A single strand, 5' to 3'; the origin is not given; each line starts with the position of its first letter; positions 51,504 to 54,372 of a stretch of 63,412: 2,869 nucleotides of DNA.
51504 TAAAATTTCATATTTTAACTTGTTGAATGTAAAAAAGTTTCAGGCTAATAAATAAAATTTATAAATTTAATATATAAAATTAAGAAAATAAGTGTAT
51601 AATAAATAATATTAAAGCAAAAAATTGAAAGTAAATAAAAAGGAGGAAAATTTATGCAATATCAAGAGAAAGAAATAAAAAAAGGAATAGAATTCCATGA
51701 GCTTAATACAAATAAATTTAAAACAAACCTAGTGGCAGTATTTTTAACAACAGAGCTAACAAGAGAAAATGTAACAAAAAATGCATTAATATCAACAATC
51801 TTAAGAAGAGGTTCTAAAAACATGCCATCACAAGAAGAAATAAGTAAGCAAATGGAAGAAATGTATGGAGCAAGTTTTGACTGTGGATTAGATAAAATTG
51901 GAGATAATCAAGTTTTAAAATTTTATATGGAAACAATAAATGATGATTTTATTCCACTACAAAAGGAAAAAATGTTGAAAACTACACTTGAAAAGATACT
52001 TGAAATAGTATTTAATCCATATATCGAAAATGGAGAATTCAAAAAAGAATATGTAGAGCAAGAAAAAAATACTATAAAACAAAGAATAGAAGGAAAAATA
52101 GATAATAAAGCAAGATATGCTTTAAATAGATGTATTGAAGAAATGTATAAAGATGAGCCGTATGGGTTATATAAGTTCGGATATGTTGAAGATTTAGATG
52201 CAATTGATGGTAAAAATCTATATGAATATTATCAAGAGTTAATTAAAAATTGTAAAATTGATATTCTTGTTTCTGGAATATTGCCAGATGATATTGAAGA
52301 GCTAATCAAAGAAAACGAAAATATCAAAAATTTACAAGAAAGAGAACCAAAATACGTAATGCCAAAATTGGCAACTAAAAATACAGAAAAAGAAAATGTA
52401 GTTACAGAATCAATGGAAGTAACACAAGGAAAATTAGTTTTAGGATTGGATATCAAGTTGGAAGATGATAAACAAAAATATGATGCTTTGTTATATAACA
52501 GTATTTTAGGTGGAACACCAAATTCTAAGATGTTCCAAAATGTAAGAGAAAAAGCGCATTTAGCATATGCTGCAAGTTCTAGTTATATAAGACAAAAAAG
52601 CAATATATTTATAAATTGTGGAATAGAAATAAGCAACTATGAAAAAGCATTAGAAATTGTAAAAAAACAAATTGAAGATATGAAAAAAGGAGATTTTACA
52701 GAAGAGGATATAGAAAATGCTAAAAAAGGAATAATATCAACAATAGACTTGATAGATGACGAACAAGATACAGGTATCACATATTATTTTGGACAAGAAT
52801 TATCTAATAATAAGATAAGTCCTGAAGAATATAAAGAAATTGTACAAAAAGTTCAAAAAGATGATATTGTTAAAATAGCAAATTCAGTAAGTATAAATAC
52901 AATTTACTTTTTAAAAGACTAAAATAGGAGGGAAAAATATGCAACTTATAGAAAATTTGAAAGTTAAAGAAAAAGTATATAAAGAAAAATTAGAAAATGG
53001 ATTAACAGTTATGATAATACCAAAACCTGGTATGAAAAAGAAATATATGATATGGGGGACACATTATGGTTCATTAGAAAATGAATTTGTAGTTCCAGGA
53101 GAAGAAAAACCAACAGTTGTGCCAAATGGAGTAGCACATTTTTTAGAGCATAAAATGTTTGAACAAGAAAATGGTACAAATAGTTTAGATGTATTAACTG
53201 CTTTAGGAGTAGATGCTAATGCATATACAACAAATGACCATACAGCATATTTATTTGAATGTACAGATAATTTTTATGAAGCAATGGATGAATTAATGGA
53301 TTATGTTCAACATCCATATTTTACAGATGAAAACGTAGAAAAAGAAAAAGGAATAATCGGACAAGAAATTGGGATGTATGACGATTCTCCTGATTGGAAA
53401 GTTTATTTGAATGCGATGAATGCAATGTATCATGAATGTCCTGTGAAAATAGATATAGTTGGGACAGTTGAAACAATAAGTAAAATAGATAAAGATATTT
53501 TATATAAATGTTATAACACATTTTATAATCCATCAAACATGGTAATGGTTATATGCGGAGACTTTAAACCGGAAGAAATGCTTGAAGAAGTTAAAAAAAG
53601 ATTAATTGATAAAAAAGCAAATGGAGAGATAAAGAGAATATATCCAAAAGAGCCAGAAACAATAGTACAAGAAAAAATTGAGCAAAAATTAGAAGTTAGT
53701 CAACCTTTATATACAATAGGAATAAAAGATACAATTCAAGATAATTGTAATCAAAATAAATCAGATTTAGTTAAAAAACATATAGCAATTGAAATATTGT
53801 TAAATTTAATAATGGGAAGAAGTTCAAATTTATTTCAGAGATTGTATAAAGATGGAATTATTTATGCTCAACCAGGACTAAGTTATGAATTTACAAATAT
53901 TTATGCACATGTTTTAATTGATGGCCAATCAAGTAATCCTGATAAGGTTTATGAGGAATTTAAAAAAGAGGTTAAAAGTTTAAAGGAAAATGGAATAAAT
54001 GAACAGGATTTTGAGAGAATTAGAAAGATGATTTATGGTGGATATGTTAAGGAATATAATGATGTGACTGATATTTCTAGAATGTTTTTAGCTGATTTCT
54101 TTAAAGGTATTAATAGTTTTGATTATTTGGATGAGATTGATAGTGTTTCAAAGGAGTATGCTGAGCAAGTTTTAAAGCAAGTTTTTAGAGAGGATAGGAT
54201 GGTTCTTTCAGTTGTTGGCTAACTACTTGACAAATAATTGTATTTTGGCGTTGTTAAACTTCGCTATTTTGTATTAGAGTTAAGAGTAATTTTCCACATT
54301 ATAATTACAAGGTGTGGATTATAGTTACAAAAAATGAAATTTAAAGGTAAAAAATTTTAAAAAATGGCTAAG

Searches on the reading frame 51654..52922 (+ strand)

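Call 28: search_protein_families(library=pfam, proteins=[window:51654-52922:+], max_evalue=0.001)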
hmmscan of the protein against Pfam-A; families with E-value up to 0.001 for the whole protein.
window:51654-52922:+ (422 aa): 1 family
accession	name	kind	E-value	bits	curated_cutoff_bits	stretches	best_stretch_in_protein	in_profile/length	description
PF05193.26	Peptidase_M16_C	-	1.2e-24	87.6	23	1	185-359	3-180/181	Peptidase M16 inactive domain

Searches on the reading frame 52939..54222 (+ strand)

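Call 28: search_protein_families(library=pfam, proteins=[window:52939-54222:+], max_evalue=0.001)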
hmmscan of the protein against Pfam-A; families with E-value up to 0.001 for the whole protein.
window:52939-54222:+ (427 aa): 2 families
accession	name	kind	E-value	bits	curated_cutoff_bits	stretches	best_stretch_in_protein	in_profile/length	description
PF05193.26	Peptidase_M16_C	-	3.4e-26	92.6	23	1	182-363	1-179/181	Peptidase M16 inactive domain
PF00675.25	Peptidase_M16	-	4.7e-18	65.9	22.3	1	63-176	31-148/149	Insulinase (Peptidase family M16)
